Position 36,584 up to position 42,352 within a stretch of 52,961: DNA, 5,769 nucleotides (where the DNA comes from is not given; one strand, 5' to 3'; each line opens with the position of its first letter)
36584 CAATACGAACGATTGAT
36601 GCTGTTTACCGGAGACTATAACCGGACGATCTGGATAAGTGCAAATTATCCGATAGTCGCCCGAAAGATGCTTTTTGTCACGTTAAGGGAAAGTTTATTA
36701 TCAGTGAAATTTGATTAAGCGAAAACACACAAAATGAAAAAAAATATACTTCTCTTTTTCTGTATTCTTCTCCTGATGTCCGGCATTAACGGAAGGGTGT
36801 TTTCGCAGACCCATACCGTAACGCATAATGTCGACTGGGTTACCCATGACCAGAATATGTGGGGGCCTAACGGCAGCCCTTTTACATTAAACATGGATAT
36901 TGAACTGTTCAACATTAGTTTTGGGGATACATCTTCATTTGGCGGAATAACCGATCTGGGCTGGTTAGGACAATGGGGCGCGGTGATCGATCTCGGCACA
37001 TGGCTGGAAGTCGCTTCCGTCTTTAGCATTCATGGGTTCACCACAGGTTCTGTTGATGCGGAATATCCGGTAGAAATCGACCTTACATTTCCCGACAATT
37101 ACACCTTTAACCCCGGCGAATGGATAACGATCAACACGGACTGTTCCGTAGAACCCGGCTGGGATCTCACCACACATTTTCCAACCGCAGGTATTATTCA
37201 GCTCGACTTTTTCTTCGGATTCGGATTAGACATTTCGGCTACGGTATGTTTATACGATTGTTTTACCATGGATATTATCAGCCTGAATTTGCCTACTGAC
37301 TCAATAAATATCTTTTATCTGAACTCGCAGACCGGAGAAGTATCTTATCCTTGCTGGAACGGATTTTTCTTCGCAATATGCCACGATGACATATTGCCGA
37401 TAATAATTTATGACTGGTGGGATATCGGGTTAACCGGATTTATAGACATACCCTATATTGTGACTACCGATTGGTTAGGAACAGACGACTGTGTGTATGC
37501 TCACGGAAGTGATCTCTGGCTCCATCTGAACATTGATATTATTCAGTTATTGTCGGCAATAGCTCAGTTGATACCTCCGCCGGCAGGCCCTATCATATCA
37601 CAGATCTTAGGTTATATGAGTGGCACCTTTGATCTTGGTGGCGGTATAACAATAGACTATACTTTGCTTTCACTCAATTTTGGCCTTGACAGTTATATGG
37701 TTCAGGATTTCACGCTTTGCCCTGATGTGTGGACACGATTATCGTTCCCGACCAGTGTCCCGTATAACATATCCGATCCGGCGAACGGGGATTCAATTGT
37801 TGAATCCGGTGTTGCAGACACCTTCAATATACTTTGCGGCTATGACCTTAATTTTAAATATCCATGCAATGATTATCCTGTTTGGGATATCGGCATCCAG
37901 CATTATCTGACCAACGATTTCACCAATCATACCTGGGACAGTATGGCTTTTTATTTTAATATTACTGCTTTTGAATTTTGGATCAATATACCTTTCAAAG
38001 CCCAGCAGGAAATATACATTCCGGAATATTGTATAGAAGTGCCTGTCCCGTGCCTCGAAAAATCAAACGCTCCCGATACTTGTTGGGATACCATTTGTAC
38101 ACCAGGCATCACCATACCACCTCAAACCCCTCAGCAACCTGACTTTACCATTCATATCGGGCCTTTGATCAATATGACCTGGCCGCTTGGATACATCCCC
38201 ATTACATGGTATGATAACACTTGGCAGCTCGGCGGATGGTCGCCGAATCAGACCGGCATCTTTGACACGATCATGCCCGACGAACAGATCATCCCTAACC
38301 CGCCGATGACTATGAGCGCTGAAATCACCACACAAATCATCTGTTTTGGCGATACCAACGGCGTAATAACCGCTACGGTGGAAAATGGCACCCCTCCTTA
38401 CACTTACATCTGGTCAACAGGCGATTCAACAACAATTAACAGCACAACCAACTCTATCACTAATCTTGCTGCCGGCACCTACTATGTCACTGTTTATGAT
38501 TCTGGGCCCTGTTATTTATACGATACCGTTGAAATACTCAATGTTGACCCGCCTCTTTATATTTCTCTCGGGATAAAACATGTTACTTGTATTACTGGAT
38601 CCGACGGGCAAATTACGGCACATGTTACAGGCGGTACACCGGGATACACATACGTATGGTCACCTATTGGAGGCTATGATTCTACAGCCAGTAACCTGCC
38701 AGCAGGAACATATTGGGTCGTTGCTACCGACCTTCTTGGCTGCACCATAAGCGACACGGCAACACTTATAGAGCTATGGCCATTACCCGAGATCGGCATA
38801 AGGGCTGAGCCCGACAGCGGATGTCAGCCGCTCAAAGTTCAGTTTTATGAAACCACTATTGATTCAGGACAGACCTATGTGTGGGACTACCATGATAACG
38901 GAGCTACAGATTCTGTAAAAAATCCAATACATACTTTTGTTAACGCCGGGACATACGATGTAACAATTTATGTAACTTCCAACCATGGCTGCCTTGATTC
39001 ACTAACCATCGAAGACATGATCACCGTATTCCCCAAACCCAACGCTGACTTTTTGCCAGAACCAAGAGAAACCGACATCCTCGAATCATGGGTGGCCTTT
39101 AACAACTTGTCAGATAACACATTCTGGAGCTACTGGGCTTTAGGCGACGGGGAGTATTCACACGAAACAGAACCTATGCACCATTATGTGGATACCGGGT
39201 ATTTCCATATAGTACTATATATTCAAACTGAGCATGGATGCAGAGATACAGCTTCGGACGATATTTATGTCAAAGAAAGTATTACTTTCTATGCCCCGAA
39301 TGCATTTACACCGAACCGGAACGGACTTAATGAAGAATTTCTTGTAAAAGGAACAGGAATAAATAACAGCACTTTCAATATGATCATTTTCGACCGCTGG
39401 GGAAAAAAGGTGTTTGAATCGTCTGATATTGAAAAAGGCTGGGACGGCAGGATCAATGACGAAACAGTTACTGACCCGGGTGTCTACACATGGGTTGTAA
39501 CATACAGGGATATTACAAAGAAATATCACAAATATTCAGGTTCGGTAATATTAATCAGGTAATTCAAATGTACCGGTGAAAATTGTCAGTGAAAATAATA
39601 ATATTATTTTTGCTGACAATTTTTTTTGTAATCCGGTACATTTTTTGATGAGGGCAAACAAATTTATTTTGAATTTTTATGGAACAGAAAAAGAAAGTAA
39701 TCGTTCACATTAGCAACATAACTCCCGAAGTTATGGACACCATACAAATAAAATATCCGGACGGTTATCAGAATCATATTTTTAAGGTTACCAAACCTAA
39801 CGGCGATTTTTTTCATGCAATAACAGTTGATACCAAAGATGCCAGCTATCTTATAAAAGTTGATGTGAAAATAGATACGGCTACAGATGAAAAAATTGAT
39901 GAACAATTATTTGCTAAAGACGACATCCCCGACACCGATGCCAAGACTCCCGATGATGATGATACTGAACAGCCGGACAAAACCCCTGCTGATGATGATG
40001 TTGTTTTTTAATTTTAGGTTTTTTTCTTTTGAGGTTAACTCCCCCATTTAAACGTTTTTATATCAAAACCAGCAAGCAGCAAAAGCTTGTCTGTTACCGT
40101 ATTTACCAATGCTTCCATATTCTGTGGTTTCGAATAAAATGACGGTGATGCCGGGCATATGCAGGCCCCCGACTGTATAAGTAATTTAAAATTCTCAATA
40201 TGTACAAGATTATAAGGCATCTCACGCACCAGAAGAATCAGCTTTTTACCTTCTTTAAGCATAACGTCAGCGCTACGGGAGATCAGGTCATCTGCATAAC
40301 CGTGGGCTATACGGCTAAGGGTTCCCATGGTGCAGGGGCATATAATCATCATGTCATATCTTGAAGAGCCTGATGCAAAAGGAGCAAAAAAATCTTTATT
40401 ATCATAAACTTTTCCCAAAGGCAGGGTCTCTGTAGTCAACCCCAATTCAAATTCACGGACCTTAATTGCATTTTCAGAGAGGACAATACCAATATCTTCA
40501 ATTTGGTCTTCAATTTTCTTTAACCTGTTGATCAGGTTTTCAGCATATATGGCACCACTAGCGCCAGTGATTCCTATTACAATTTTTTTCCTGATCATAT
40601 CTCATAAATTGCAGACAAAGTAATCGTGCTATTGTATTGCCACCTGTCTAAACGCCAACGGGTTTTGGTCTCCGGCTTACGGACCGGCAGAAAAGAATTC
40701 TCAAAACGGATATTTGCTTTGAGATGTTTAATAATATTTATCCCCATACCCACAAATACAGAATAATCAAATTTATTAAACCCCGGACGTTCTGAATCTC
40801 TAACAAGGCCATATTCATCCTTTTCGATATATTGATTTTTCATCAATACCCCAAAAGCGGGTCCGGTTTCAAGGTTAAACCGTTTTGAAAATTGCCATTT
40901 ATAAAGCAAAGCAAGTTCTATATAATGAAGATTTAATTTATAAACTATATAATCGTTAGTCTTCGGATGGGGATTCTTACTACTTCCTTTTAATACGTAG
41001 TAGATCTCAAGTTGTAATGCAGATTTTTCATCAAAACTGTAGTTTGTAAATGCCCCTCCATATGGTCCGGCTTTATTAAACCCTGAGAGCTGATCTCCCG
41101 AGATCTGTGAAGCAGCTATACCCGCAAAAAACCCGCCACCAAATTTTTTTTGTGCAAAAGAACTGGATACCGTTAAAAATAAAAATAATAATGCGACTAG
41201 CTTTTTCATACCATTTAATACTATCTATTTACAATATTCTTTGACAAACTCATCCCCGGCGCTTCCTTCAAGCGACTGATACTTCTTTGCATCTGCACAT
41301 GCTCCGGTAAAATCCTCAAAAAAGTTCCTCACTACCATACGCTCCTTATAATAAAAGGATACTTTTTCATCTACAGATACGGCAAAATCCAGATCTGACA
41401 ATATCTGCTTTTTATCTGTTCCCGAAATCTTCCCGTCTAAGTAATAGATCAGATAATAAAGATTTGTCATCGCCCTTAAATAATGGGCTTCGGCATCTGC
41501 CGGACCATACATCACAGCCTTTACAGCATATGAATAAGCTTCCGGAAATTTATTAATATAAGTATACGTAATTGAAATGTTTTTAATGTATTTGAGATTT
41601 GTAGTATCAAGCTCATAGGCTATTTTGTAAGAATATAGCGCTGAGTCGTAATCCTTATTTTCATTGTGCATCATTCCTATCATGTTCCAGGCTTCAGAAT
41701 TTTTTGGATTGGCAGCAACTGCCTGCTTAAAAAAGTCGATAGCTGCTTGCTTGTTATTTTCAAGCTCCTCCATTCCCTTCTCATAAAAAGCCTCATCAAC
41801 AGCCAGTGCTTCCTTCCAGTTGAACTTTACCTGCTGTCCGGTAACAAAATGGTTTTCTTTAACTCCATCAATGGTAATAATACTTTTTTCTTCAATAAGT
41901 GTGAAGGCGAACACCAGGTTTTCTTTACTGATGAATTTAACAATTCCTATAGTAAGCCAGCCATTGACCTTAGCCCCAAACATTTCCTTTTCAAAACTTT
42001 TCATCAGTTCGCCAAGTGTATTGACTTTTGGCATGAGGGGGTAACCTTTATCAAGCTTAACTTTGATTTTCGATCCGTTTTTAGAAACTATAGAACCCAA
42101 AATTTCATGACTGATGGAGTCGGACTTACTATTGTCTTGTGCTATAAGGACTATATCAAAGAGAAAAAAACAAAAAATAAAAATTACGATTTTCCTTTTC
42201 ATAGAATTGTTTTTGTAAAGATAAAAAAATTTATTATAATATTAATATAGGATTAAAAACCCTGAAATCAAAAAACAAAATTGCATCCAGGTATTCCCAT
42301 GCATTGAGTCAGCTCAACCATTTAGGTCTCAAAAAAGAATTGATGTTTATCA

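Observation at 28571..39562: Duplicated two-gene cassette: a small secreted protein tightly coupled to a ~935-aa T9SS type-B cargo protein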

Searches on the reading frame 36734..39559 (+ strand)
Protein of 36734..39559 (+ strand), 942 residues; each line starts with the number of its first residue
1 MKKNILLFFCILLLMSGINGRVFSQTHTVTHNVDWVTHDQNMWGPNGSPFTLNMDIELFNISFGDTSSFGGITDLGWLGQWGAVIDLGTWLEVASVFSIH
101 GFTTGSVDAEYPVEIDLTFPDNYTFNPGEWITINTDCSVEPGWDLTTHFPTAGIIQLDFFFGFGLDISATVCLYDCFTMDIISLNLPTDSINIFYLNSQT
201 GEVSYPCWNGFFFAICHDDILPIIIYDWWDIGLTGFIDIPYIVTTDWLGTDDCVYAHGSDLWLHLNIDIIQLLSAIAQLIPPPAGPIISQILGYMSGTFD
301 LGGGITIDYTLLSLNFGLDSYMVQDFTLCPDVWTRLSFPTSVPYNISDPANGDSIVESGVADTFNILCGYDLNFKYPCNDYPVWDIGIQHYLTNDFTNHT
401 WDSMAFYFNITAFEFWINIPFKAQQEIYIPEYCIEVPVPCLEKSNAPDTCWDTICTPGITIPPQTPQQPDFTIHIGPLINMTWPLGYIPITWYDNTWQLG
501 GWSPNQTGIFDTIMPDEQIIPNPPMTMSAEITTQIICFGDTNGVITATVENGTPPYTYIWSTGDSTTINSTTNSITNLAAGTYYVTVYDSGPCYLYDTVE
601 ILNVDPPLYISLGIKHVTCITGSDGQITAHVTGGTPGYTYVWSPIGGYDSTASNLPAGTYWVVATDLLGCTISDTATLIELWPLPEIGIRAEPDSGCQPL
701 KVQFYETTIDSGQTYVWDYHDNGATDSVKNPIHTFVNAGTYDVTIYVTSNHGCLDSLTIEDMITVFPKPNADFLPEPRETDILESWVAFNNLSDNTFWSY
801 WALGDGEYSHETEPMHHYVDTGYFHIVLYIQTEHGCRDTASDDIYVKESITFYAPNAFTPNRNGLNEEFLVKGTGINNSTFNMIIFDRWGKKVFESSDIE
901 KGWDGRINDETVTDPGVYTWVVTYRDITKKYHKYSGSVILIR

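Call 10: search_protein_families(library=pfam, proteins=[window:36734-39559:+], max_evalue=1)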
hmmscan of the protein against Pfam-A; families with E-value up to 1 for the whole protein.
window:36734-39559:+ (942 aa): 6 families
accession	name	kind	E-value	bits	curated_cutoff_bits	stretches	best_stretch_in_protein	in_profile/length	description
PF13573.12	SprB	-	3.8e-20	71.7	28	2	530-564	2-36/37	SprB repeat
PF18911.6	PKD_4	-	1.8e-18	66.8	27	3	694-765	12-85/85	PKD domain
PF13585.12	CHU_C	-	2.8e-15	56.6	27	1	854-938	3-84/86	CHU_C Type IX secretion signal domain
PF00801.26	PKD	-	2.5e-10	40.7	23.5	2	695-752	10-70/80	PKD domain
PF14686.12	fn3_3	-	0.0023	18.1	24.4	1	570-601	34-67/75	Polysaccharide lyase family 4, domain II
PF03995.18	Inhibitor_I36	-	0.02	15.3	21.1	1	696-751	7-62/69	Peptidase inhibitor family I36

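Call 12: search_protein_families(library=ncbifam, proteins=[window:36734-39559:+], max_evalue=1)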
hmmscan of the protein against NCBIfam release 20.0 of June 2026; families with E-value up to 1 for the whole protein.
window:36734-39559:+ (942 aa): 3 families
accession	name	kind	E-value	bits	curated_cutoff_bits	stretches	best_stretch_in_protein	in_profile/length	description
TIGR04131.1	Bac_Flav_CTERM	domain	2.4e-11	43.6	35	1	854-941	3-84/85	T9SS type B sorting domain-containing protein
TIGR04183.1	Por_Secre_tail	domain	0.013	15.5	23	0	870-928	12-64/72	T9SS type A sorting domain-containing protein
TIGR00864.1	PCC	subfamily_domain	0.016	11.6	1861.4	1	543-850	1157-1478/2700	polycystin cation channel protein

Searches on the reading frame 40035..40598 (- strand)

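Call 41: search_protein_families(library=pfam, proteins=[window:40035-40598:-], max_evalue=0.001)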
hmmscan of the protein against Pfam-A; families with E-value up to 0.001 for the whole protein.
window:40035-40598:- (187 aa): 1 family
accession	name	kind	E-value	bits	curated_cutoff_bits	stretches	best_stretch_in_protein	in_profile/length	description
PF02441.25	Flavoprotein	-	6.1e-40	136.9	22.7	1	4-167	1-145/162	Flavoprotein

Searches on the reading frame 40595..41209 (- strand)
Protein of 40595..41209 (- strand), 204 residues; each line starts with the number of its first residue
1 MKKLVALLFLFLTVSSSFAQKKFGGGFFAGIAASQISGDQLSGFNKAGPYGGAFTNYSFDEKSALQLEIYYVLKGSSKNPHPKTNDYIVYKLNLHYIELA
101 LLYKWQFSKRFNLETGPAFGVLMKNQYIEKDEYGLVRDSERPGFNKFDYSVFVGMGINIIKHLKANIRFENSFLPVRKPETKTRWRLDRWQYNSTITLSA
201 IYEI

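Call 41: search_protein_families(library=pfam, proteins=[window:40595-41209:-], max_evalue=0.001)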
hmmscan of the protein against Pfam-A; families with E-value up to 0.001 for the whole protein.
window:40595-41209:- (204 aa): 2 families
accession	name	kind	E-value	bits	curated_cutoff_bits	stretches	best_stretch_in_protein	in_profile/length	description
PF13568.12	OMP_b-brl_2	-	2e-20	74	27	1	18-173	1-170/175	Outer membrane protein beta-barrel domain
PF13505.12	OMP_b-brl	-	2.9e-07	31.3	28.7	1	5-170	2-151/175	Outer membrane protein beta-barrel domain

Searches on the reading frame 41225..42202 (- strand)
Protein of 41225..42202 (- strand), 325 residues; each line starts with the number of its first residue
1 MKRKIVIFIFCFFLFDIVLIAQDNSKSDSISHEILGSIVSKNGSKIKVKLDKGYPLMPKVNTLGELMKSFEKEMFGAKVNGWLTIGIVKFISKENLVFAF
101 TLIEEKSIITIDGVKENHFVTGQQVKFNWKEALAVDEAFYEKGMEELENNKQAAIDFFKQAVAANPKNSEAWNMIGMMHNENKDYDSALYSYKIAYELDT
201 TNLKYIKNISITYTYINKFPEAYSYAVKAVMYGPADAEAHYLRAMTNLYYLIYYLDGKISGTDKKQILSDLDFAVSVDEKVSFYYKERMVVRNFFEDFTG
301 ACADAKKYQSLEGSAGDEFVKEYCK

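Call 41: search_protein_families(library=pfam, proteins=[window:41225-42202:-], max_evalue=0.001)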
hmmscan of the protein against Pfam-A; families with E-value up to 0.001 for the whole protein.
window:41225-42202:- (325 aa): 8 families
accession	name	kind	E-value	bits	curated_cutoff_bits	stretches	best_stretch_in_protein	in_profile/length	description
PF13432.12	TPR_16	-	2.5e-08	34.6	32.7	1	150-199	12-61/65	Tetratricopeptide repeat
PF13431.12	TPR_17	-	1.5e-07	31.5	24.4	1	157-189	1-33/34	Tetratricopeptide repeat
PF07719.23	TPR_2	-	4e-06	27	27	0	170-202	2-34/34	Tetratricopeptide repeat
PF00515.34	TPR_1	-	5.1e-06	26.5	27.8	0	170-199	2-31/34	Tetratricopeptide repeat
PF25063.1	ARM_TT21_C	-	3.3e-05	24.3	35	1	145-202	104-162/209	Tetratricopeptide repeat protein 21 C-terminal ARM domain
PF14559.12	TPR_19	-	9.2e-05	23.1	25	0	152-188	8-44/68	Tetratricopeptide repeat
PF23914.1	TPR_CcmH_CycH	-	0.00016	22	42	1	159-201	40-82/158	Cytochrome c-type biogenesis protein H TPR domain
PF13181.12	TPR_8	-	0.00029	21.2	25.7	0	170-200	2-32/34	Tetratricopeptide repeat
